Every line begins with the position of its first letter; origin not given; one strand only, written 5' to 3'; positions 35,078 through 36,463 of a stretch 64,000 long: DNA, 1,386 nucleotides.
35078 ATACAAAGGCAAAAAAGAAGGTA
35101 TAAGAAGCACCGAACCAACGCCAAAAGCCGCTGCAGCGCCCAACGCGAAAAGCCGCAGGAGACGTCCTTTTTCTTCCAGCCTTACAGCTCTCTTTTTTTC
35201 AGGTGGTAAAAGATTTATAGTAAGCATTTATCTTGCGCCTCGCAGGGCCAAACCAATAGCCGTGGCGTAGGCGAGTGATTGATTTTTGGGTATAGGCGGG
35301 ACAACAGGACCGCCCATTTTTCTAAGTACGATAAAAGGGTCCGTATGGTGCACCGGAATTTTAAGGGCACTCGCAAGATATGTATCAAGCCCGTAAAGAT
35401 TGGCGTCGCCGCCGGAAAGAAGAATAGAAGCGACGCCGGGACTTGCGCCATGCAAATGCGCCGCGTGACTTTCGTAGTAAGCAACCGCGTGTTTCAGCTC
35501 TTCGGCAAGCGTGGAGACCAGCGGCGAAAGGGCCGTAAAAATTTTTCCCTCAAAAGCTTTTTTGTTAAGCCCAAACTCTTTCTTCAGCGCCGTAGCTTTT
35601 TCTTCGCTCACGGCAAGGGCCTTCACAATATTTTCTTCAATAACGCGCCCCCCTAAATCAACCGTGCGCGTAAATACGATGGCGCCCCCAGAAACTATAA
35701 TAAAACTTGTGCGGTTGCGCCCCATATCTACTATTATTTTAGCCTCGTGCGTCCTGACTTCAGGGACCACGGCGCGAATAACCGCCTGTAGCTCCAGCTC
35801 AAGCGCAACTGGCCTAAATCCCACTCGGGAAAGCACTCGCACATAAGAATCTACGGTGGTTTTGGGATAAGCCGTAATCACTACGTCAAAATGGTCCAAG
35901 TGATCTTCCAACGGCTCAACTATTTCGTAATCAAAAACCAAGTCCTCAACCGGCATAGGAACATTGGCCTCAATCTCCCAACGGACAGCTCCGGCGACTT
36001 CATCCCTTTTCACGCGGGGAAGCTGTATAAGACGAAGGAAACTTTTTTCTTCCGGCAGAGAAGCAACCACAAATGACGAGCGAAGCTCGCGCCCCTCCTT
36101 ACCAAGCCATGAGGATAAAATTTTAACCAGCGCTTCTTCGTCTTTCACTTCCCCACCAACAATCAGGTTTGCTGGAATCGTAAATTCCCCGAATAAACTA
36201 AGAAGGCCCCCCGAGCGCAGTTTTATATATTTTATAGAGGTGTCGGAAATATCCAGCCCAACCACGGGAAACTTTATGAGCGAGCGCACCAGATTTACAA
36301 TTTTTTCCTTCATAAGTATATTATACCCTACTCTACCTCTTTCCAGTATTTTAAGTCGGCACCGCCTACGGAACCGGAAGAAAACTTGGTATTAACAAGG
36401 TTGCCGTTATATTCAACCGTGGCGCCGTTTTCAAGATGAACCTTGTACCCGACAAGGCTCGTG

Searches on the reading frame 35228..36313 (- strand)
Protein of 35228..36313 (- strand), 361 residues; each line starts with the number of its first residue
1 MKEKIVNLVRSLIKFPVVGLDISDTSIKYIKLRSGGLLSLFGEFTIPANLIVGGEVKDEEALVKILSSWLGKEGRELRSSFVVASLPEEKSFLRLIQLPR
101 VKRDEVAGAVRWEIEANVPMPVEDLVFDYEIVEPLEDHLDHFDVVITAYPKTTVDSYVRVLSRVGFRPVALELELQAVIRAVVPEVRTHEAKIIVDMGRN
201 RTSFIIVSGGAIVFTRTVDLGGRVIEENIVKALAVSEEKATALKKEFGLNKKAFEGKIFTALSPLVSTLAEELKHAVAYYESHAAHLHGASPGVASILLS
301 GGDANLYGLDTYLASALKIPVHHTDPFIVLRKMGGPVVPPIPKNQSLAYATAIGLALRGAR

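Call 61: search_protein_families(library=pfam, proteins=[window:35228-36313:-], max_evalue=0.001)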
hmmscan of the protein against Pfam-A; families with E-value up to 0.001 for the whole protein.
window:35228-36313:- (361 aa): 4 families
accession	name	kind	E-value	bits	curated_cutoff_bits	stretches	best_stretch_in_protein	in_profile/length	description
PF11104.14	PilM_2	-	4.5e-42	144.6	27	1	19-359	1-339/340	Type IV pilus assembly protein PilM;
PF14450.12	FtsA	-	7.9e-11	42.8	31.8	1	194-354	2-127/127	Cell division protein FtsA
PF06723.19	MreB_Mbl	-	3e-10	39.9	27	1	163-325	118-305/327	MreB/Mbl protein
PF25216.1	Volactin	-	0.00018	21.5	35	1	195-317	171-291/321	Volactin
